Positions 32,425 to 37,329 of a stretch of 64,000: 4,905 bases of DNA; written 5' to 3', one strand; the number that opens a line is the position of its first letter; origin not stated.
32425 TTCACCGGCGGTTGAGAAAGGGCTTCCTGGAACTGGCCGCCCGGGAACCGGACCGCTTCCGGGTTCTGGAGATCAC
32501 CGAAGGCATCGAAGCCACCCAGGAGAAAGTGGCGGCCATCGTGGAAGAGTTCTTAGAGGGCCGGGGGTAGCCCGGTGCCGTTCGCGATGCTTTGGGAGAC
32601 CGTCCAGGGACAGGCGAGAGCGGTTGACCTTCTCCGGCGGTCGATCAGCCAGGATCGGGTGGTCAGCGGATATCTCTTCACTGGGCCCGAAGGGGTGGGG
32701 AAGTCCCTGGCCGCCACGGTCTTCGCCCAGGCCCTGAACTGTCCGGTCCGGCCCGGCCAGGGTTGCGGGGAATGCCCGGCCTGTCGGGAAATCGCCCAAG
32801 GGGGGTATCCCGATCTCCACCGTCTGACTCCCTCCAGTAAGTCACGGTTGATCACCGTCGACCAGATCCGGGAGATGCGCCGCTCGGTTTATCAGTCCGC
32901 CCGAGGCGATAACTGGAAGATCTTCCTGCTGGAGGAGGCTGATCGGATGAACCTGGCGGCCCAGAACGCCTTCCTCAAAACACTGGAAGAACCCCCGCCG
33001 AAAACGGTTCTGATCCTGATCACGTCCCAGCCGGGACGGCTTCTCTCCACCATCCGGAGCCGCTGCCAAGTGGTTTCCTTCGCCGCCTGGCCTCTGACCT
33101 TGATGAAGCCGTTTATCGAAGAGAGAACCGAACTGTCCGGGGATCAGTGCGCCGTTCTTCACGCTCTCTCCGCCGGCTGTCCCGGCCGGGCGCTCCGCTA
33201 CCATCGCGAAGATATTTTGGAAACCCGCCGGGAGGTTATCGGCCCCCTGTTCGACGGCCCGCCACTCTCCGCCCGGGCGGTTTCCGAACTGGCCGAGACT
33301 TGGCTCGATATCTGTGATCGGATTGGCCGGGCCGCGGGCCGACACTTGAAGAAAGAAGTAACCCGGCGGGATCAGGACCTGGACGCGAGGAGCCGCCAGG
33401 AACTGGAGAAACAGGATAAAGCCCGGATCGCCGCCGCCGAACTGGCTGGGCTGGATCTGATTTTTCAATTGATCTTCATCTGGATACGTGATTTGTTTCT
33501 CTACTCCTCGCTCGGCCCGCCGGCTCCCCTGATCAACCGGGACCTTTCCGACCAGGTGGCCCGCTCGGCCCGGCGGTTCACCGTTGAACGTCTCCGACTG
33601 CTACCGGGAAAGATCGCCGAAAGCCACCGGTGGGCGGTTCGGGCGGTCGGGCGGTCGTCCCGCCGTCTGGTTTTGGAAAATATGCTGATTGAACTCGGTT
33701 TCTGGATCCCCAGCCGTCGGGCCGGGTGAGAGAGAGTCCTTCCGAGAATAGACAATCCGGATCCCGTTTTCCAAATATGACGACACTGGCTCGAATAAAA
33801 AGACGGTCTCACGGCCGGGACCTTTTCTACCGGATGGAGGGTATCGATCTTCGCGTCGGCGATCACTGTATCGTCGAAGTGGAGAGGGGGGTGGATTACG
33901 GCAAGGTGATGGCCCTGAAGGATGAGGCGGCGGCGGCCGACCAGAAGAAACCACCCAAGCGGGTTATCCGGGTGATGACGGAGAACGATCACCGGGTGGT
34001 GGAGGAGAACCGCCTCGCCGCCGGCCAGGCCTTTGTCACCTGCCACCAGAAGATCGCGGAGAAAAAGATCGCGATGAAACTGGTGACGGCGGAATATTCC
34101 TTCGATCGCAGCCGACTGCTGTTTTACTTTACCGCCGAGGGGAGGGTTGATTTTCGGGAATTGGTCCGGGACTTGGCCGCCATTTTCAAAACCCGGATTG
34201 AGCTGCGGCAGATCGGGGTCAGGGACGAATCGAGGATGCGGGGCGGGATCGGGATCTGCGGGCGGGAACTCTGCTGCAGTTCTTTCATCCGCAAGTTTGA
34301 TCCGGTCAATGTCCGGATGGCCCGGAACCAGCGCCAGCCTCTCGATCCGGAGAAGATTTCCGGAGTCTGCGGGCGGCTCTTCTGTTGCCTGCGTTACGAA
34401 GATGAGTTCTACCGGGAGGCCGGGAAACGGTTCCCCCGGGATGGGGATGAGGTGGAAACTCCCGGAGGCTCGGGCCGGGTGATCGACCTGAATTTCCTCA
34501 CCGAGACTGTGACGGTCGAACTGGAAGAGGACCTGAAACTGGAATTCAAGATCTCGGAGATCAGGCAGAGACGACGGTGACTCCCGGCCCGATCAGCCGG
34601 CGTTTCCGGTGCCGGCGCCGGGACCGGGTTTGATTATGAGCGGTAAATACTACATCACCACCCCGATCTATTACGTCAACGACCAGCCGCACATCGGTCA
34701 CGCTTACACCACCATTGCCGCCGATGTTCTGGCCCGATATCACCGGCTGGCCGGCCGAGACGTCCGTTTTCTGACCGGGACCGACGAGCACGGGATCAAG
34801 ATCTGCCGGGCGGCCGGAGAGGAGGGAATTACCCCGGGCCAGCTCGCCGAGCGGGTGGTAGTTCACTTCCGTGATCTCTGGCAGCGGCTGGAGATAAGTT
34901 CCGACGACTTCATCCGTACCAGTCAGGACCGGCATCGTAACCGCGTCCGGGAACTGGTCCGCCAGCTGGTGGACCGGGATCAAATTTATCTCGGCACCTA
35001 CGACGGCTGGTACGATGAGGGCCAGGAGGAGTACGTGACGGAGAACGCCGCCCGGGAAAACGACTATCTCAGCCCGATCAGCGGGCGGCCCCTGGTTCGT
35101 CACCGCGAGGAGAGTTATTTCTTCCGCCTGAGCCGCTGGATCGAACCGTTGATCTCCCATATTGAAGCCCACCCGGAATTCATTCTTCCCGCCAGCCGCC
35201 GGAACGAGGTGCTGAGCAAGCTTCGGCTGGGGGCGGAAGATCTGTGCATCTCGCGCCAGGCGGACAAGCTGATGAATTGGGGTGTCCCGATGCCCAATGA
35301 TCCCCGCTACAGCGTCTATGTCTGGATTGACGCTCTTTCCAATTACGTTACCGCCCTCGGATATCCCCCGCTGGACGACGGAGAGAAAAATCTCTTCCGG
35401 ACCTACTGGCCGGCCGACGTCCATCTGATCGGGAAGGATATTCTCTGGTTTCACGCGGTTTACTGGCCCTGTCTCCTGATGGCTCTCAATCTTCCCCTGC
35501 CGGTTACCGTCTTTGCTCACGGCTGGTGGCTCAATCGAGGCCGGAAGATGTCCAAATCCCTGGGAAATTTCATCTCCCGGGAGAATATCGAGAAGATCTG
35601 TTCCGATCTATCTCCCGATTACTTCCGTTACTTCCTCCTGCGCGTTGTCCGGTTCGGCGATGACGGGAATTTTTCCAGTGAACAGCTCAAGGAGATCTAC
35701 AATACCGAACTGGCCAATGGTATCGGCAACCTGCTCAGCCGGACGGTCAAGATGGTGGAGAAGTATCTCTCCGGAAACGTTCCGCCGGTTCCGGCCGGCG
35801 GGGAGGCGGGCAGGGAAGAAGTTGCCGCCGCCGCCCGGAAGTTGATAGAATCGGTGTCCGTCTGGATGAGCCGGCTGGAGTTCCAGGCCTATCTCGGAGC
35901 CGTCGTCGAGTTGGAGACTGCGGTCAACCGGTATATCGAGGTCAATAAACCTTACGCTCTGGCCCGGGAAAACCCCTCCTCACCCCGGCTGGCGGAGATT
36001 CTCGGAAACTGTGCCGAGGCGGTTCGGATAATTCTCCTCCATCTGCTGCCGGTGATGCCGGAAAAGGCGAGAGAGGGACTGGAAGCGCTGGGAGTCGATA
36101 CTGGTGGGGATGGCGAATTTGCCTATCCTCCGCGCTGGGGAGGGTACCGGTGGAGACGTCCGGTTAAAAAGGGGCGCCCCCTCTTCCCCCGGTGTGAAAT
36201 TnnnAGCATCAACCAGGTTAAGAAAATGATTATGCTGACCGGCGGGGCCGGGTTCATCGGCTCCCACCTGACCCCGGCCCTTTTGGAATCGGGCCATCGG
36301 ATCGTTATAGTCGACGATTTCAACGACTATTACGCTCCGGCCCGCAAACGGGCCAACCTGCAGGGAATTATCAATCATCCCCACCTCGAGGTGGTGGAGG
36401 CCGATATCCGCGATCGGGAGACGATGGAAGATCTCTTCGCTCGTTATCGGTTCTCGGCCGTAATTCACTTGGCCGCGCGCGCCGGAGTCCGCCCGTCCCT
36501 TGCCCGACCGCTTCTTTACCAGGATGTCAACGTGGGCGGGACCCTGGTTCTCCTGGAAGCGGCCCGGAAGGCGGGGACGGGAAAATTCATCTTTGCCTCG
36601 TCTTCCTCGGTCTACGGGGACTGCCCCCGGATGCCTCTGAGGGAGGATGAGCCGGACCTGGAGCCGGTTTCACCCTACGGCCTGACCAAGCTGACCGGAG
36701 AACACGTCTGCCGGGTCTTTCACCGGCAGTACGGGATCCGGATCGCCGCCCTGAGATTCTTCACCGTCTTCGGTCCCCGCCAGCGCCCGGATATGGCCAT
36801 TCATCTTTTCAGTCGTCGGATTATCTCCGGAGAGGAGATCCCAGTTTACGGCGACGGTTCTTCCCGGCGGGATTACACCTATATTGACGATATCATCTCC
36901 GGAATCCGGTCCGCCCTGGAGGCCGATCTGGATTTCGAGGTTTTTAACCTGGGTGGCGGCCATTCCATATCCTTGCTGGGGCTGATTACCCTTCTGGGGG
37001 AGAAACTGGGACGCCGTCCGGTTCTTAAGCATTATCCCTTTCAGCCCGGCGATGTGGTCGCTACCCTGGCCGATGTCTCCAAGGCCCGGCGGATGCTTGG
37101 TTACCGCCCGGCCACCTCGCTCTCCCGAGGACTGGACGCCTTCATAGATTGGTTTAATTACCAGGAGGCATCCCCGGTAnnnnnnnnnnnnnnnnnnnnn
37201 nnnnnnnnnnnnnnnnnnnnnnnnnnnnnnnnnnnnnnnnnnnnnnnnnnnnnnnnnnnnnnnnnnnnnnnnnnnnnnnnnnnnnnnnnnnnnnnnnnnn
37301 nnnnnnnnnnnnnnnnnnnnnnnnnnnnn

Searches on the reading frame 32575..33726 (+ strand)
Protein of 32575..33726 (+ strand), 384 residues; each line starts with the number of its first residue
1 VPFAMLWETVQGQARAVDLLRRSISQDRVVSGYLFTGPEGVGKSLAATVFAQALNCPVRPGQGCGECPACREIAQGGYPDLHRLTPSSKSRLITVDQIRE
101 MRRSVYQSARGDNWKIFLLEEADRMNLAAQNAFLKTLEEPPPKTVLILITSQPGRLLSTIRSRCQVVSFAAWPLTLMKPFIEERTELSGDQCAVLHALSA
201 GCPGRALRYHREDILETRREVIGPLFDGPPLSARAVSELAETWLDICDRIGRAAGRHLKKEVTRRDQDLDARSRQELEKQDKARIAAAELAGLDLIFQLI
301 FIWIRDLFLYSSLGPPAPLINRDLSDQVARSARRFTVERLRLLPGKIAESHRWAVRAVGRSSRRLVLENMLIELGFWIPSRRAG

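Call 33: search_protein_families(library=pfam, proteins=[window:32575-33726:+], max_evalue=0.00001)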
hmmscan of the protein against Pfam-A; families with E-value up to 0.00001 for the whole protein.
window:32575-33726:+ (384 aa): 2 families
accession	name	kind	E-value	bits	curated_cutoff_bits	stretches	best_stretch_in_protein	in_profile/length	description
PF13177.12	DNA_pol3_delta2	-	1.3e-49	168.8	27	1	13-170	2-158/161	DNA polymerase III, delta subunit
PF00004.35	AAA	-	3.8e-10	40.7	21.2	1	34-167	2-126/131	ATPase family associated with various cellular activities (AAA)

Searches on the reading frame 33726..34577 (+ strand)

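Call 33: search_protein_families(library=pfam, proteins=[window:33726-34577:+], max_evalue=0.00001)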
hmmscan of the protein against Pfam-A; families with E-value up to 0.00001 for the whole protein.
window:33726-34577:+ (284 aa): 1 family
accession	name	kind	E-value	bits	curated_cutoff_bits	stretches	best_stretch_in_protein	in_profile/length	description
PF04468.17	PSP1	-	1e-32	112.8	27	1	78-163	1-86/86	PSP1 C-terminal conserved region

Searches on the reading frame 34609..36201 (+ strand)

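Call 33: search_protein_families(library=pfam, proteins=[window:34609-36201:+], max_evalue=0.00001)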
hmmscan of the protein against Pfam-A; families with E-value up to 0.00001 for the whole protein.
window:34609-36201:+ (531 aa): 3 families
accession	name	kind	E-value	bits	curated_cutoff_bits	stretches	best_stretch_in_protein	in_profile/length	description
PF09334.17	tRNA-synt_1g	-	6.6e-99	331.7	20.1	2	155-379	169-390/391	tRNA synthetases class I (M)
PF00133.28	tRNA-synt_1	-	8.9e-24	84.4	22.7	2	13-65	24-76/414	tRNA synthetases class I (I, L, M and V)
PF01406.26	tRNA-synt_1e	-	9.7e-18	65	27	1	23-142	19-138/301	tRNA synthetases class I (C) catalytic domain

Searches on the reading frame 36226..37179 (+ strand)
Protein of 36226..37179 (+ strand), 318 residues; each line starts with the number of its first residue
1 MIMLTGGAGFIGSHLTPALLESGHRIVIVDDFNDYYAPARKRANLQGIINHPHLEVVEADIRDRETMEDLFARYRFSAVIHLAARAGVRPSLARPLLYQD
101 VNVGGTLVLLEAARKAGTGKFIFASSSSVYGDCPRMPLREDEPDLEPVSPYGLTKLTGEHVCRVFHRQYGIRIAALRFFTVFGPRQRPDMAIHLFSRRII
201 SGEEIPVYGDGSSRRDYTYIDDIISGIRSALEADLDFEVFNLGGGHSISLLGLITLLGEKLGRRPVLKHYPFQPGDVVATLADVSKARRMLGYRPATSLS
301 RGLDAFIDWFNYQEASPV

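Call 33: search_protein_families(library=pfam, proteins=[window:36226-37179:+], max_evalue=0.00001)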
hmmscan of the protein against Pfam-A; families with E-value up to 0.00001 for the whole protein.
window:36226-37179:+ (318 aa): 7 families
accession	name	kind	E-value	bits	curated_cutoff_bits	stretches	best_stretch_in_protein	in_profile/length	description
PF01370.27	Epimerase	-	6.3e-65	219.4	20.9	1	2-243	1-240/240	NAD dependent epimerase/dehydratase family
PF16363.11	GDP_Man_Dehyd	-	4.4e-62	210.9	27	1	4-303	2-329/332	GDP-mannose 4,6 dehydratase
PF01073.25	3Beta_HSD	-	3.5e-17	62.8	22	1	4-223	2-221/280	3-beta hydroxysteroid dehydrogenase/isomerase family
PF04321.23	RmlD_sub_bind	-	3.3e-16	59.7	27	1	2-249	3-219/287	RmlD substrate binding domain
PF02719.21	Polysacc_synt_2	-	4.1e-15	56.2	20.2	1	2-255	1-241/293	Polysaccharide biosynthesis protein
PF07993.18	NAD_binding_4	-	1e-09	38.4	20.1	1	4-183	1-209/258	Male sterility protein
PF13460.12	NAD_binding_10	-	9.9e-09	35.8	27.2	1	6-137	1-109/184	NAD(P)H-binding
